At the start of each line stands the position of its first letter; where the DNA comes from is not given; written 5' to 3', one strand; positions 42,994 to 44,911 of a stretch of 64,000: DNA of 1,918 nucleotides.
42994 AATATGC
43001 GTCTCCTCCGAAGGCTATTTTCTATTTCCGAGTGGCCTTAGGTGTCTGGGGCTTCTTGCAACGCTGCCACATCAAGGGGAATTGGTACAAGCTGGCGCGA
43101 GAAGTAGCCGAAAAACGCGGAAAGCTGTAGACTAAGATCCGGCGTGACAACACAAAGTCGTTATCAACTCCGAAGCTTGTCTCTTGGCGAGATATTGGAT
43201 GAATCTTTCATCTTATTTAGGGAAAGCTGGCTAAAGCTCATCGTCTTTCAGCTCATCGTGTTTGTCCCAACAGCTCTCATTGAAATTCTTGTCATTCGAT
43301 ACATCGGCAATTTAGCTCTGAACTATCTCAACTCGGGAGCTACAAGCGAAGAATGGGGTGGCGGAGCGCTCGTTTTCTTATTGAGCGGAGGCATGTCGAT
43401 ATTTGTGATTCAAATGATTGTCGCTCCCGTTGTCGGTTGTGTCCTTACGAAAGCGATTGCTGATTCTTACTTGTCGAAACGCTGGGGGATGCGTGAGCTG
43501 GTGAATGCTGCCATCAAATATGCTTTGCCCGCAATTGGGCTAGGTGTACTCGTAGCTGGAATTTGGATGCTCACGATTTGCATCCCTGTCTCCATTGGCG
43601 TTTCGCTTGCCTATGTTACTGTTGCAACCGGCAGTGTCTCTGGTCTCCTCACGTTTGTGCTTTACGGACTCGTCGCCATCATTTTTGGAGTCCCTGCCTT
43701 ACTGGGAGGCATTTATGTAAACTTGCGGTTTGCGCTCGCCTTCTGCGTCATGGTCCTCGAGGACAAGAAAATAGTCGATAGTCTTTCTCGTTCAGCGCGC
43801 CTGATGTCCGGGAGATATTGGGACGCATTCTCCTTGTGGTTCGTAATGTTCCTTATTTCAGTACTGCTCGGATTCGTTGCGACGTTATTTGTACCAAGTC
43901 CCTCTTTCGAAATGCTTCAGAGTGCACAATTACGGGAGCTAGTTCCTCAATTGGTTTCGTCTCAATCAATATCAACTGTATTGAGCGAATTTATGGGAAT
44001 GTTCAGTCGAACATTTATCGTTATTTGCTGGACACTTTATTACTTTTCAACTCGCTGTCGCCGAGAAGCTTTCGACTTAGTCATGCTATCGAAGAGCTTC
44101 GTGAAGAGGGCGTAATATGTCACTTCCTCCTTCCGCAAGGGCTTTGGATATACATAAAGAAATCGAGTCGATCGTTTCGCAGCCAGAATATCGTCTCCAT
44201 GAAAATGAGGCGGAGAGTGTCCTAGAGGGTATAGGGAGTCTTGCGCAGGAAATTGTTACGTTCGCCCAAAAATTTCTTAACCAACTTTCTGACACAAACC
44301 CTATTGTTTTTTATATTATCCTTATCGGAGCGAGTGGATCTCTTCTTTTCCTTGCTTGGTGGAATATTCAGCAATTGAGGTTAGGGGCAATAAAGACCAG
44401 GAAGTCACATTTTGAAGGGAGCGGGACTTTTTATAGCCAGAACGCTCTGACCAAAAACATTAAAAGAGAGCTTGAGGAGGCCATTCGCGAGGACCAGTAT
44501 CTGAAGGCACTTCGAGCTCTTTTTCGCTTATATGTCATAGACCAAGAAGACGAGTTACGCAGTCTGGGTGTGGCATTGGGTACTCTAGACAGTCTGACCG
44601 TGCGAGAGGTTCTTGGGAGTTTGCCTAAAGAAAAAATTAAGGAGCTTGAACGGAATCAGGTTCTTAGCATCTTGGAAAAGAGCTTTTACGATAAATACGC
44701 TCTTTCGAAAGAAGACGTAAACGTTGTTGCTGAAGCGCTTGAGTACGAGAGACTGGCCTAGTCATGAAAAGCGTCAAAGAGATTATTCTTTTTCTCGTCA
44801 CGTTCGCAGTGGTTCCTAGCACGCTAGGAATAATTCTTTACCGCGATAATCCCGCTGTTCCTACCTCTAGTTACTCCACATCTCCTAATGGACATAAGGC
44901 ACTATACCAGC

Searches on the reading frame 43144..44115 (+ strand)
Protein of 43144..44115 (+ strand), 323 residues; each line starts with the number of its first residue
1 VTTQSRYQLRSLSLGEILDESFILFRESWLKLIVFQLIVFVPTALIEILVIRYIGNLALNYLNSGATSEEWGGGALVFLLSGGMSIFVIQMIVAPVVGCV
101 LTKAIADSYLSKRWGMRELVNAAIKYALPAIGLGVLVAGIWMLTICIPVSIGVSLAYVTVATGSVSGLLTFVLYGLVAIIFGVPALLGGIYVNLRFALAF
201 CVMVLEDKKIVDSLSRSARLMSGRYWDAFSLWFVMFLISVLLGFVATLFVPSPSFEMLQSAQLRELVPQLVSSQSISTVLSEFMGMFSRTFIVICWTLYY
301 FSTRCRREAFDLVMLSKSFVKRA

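Call 3: search_protein_families(library=pfam, proteins=[window:43144-44115:+], max_evalue=0.01)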
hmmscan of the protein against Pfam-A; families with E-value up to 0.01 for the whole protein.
window:43144-44115:+ (323 aa): 1 family
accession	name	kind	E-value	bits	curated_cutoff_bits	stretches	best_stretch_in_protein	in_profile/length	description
PF10110.14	GPDPase_memb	-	0.00012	21.4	29.6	1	180-300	166-283/321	Membrane domain of glycerophosphoryl diester phosphodiesterase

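Call 4: search_protein_families(library=ncbifam, proteins=[window:43144-44115:+], max_evalue=0.01)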
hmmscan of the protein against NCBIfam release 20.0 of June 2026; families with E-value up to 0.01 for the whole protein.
window:43144-44115:+ (323 aa): 0 families

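Call 6: search_protein_families(library=padloc, proteins=[window:43144-44115:+], max_evalue=0.1)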
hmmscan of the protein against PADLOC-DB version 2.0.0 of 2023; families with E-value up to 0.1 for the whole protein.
window:43144-44115:+ (323 aa): 0 families

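Call 69: search_protein_families(library=pfam, proteins=[window:43144-44115:+], max_evalue=1)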
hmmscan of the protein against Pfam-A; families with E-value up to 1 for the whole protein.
window:43144-44115:+ (323 aa): 2 families
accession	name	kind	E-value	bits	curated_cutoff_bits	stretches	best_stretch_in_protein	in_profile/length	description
PF10110.14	GPDPase_memb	-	0.00012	21.4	29.6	1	180-300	166-283/321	Membrane domain of glycerophosphoryl diester phosphodiesterase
PF24400.1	DUF7544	-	0.75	9.4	27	0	28-249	25-227/302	Family of unknown function (DUF7544)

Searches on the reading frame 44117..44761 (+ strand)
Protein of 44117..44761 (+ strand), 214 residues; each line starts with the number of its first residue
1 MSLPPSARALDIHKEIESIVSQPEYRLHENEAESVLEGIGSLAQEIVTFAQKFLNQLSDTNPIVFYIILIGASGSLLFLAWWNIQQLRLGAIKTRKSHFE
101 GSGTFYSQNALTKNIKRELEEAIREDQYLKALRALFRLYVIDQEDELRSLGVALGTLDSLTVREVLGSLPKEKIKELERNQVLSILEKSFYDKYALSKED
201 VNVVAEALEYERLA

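Call 3: search_protein_families(library=pfam, proteins=[window:44117-44761:+], max_evalue=0.01)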
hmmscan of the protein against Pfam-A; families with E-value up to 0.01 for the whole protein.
window:44117-44761:+ (214 aa): 0 families

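Call 4: search_protein_families(library=ncbifam, proteins=[window:44117-44761:+], max_evalue=0.01)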
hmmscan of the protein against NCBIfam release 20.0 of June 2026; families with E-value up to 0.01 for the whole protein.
window:44117-44761:+ (214 aa): 1 family
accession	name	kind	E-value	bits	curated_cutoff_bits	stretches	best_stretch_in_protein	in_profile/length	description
NF046015.1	HisKinAgrCStaph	equivalog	0.007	15.6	500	1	114-185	232-302/414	quorum-sensing sensor histidine kinase AgrC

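Call 6: search_protein_families(library=padloc, proteins=[window:44117-44761:+], max_evalue=0.1)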
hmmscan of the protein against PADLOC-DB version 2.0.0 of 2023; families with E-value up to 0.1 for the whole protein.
window:44117-44761:+ (214 aa): 0 families

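Call 69: search_protein_families(library=pfam, proteins=[window:44117-44761:+], max_evalue=1)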
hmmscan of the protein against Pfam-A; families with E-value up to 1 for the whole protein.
window:44117-44761:+ (214 aa): 2 families
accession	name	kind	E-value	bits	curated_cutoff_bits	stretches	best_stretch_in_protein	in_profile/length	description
PF06648.16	AcMNPV_Ac75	-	0.031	14.7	24.4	1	112-208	19-111/122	Autographa californica nuclear polyhedrosis virus (AcMNPV), Ac75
PF06237.18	SLC52_ribofla_tr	-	0.24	10.8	27.9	1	38-87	49-98/429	Solute carrier family 52, riboflavin transporter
